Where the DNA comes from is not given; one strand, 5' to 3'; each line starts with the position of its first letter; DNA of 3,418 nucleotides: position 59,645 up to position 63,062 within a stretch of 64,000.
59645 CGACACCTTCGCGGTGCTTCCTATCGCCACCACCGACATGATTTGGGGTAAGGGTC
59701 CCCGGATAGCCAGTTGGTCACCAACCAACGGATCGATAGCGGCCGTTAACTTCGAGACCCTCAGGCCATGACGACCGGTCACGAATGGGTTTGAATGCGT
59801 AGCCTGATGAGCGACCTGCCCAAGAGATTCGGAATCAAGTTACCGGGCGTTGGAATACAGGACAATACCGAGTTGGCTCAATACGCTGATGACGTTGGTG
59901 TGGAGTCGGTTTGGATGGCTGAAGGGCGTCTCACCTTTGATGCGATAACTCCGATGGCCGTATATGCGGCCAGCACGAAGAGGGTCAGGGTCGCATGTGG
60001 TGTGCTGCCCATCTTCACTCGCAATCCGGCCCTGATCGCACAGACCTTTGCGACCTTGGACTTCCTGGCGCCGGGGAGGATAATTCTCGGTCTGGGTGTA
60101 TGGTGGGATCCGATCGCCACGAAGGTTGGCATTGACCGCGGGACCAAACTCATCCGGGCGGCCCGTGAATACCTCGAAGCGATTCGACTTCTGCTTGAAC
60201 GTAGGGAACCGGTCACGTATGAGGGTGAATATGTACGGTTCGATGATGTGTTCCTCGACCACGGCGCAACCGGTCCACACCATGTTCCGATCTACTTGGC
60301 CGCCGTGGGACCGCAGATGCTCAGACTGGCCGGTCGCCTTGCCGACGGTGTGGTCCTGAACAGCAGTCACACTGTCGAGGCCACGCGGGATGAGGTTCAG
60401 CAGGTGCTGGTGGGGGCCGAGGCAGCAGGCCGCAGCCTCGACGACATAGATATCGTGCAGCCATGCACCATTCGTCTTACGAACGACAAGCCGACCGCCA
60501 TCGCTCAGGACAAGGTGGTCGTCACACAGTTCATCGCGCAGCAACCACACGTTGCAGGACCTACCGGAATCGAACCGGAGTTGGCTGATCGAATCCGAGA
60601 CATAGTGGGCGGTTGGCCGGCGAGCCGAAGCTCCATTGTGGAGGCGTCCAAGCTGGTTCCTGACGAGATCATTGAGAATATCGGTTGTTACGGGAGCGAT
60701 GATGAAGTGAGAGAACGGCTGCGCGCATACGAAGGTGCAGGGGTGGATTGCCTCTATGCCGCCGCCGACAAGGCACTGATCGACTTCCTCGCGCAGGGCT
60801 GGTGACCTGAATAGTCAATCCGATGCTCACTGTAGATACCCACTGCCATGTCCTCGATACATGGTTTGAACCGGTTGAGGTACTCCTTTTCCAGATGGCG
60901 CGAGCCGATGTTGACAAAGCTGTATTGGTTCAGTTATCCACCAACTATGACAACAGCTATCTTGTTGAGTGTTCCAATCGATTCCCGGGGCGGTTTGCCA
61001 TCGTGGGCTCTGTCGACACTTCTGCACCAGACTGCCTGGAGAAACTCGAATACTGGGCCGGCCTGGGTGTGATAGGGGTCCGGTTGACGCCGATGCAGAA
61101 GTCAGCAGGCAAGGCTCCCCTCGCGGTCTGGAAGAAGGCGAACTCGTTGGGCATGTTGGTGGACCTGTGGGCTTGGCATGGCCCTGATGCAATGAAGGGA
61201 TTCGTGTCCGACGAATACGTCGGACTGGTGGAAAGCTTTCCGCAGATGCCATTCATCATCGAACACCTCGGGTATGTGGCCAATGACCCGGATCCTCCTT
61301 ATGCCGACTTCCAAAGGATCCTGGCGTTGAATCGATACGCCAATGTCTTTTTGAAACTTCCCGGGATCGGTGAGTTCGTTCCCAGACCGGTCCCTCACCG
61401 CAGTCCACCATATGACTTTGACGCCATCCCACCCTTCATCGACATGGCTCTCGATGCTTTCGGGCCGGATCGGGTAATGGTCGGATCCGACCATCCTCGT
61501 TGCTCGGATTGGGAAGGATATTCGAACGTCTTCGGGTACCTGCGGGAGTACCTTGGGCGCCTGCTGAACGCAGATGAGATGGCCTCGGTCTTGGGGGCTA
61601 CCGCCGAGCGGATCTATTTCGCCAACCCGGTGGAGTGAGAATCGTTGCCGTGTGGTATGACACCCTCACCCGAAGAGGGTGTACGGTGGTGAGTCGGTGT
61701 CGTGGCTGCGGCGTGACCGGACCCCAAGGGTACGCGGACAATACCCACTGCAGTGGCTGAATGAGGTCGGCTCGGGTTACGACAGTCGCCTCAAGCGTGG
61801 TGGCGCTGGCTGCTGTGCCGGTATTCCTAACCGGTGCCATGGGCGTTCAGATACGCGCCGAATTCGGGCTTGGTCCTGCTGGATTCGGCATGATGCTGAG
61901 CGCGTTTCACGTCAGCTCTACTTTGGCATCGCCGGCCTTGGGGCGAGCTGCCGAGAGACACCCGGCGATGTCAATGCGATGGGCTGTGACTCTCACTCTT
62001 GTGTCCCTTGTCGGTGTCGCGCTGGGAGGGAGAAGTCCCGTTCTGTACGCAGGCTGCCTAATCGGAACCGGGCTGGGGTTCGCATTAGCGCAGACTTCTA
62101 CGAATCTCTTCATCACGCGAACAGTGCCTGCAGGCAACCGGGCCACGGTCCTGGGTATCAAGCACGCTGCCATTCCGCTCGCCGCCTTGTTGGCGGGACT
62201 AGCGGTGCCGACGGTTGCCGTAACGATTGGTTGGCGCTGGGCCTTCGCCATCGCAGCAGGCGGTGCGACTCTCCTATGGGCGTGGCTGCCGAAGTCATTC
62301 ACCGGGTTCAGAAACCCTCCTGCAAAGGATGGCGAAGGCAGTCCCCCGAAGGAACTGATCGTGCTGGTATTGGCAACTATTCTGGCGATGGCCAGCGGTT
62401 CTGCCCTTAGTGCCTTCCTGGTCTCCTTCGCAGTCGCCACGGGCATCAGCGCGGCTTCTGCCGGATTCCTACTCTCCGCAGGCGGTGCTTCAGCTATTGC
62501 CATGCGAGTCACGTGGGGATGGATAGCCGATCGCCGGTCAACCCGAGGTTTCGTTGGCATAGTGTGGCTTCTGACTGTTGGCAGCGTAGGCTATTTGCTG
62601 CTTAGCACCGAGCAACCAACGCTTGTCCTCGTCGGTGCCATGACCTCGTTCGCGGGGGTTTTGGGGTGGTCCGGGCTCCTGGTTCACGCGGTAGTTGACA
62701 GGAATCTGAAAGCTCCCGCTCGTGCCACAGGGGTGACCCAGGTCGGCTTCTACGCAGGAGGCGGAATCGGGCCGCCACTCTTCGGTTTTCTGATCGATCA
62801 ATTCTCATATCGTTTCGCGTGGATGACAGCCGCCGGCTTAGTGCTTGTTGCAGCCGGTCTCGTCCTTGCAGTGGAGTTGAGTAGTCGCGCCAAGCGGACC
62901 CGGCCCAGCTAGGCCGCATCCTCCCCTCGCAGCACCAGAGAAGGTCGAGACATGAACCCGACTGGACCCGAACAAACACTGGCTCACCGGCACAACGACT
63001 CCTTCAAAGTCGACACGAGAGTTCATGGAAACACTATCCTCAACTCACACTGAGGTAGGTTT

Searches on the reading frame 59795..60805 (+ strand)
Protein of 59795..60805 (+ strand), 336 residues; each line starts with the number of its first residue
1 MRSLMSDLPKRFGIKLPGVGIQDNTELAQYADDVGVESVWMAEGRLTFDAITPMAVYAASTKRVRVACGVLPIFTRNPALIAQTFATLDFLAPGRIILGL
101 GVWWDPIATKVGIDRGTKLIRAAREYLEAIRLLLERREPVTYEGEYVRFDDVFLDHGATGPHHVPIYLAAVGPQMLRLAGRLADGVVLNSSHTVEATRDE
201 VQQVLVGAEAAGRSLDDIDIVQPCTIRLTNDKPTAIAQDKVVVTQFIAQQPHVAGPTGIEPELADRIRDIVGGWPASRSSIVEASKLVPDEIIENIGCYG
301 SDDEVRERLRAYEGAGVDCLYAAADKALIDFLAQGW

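Call 61: search_protein_families(library=pfam, proteins=[window:59795-60805:+], max_evalue=0.001)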
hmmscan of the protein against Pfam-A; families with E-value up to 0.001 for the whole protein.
window:59795-60805:+ (336 aa): 1 family
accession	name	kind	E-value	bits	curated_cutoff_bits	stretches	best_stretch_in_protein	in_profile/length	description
PF00296.26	Bac_luciferase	-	2.5e-63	214.8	27.9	1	12-318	12-313/314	Luciferase-like monooxygenase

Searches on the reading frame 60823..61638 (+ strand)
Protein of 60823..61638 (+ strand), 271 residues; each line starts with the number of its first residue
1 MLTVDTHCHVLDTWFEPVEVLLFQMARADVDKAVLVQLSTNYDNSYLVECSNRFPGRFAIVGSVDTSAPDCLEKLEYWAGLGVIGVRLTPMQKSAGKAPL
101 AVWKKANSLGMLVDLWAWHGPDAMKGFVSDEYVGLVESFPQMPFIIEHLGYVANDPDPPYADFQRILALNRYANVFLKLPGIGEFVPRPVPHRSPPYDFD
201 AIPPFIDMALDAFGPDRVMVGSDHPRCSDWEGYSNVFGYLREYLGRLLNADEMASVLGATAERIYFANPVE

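Call 61: search_protein_families(library=pfam, proteins=[window:60823-61638:+], max_evalue=0.001)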
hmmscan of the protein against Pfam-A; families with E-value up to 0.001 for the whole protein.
window:60823-61638:+ (271 aa): 1 family
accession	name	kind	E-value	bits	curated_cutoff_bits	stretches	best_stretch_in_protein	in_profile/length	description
PF04909.20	Amidohydro_2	-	5.4e-33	115.4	26.4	1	16-266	38-288/289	Amidohydrolase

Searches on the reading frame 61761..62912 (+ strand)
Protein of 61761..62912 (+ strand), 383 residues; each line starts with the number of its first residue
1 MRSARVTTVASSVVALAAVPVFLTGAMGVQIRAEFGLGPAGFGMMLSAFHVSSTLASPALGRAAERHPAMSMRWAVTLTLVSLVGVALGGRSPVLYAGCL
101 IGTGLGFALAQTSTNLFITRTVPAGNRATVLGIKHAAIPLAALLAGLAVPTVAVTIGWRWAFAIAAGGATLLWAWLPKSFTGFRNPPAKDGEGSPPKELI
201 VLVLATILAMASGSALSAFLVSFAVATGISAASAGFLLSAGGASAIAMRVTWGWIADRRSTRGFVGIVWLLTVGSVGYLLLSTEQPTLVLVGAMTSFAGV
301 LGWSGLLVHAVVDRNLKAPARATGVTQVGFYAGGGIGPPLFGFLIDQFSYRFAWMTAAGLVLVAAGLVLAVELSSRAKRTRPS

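Call 61: search_protein_families(library=pfam, proteins=[window:61761-62912:+], max_evalue=0.001)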
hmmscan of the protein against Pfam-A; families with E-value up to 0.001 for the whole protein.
window:61761-62912:+ (383 aa): 1 family
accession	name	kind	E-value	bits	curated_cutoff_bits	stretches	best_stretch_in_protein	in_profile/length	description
PF07690.21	MFS_1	-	4.5e-28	98.6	33.4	2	17-193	8-189/347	Major Facilitator Superfamily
